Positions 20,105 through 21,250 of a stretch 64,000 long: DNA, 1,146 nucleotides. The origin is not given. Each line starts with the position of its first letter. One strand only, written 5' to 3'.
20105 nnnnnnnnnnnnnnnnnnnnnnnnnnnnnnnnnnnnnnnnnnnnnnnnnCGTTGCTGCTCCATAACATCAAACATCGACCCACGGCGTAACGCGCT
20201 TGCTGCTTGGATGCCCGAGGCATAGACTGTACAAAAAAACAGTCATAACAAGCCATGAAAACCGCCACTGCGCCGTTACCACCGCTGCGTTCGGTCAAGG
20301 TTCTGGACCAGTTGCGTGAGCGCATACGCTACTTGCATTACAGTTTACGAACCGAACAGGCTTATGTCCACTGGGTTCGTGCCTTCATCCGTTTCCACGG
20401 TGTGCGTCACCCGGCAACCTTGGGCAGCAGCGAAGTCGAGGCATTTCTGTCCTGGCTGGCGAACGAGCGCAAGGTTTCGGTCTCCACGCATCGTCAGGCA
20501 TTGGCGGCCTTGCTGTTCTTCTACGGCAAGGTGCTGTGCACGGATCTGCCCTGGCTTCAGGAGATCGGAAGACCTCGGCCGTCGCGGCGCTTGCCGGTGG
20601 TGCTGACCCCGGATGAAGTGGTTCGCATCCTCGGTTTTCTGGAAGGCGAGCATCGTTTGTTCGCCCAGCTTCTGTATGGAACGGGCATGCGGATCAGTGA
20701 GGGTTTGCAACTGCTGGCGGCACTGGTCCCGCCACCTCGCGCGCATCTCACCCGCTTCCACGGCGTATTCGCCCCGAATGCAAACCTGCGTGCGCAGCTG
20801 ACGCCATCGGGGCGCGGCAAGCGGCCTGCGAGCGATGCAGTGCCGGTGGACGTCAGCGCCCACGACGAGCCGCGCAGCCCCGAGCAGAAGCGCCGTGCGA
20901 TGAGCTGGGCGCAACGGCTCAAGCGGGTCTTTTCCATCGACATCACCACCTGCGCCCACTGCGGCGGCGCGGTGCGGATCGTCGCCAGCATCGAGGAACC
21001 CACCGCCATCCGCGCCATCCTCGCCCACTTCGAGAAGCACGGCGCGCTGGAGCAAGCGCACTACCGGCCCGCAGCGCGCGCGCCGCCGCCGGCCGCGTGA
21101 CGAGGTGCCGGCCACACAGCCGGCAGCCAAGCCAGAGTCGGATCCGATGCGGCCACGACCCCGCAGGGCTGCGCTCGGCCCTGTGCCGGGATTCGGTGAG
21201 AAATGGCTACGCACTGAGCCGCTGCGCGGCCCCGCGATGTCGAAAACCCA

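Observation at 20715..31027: Array of three diverged ISCR3-family (ISCR27-like) elements, each followed by different DNA after its oriIS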

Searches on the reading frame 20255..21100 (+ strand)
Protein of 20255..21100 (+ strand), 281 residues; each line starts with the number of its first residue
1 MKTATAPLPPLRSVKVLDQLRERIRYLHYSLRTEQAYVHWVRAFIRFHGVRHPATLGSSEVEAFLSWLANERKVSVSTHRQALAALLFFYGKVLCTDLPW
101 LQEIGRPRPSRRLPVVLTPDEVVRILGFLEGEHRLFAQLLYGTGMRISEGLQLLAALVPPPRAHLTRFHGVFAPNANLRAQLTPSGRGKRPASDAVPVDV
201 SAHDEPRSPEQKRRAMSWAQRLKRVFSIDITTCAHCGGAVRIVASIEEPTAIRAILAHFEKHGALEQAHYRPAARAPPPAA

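Call 10: search_protein_families(library=pfam, proteins=[window:20255-21100:+])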
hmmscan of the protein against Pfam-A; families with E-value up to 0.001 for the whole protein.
window:20255-21100:+ (281 aa): 3 families
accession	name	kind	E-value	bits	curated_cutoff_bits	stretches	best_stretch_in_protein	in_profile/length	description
PF13495.12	Phage_int_SAM_4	-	1e-27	96.8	27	1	17-99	2-84/85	Phage integrase, N-terminal SAM-like domain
PF00589.27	Phage_integrase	-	2.6e-05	24.5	27.1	1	116-153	2-44/172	Phage integrase family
PF02899.23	Phage_int_SAM_1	-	0.00062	20.4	22.3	0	29-90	14-76/83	Phage integrase, N-terminal SAM-like domain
